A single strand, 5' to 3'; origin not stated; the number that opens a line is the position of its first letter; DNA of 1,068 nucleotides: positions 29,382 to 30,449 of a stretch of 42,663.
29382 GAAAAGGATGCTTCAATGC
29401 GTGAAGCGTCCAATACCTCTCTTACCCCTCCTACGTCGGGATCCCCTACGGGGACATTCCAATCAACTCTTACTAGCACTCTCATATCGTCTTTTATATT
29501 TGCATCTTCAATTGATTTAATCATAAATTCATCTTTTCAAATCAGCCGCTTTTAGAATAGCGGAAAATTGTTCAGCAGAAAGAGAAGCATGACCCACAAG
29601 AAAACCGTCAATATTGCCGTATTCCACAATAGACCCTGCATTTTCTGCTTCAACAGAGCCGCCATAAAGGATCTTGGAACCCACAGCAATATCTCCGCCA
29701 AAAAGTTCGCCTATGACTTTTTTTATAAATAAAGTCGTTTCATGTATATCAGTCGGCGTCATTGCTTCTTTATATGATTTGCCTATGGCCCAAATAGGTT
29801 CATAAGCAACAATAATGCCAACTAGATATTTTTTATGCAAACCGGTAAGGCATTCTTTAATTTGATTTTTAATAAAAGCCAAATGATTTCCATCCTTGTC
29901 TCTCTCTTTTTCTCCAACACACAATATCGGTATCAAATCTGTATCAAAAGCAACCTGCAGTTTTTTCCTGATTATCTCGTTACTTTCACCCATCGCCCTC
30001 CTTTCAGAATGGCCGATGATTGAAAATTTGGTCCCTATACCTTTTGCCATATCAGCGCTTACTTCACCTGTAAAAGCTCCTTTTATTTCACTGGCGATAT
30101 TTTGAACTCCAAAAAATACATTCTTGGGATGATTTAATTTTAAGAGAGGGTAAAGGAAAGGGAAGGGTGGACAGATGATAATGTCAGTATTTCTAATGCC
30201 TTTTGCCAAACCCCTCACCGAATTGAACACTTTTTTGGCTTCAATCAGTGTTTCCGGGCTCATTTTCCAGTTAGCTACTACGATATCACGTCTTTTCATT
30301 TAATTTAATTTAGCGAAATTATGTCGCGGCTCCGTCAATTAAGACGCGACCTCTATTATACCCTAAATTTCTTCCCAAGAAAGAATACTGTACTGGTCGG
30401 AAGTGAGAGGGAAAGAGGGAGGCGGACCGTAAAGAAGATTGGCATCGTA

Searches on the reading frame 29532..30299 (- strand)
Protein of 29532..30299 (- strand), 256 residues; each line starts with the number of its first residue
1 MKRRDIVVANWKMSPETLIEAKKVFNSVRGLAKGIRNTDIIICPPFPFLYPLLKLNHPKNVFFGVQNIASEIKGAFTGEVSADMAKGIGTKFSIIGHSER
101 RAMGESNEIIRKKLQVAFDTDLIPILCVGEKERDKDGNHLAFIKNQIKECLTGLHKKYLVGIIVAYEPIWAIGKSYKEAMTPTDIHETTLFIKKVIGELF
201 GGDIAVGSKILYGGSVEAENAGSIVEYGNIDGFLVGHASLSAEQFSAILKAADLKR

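Call 31: search_protein_families(library=pfam, proteins=[window:29532-30299:-])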
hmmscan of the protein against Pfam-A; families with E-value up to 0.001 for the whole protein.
seq(256 aa): 1 family
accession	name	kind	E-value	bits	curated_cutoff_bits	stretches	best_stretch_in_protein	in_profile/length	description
PF00121.24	TIM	-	2.1e-68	230.9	20.1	1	6-251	2-244/245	Triosephosphate isomerase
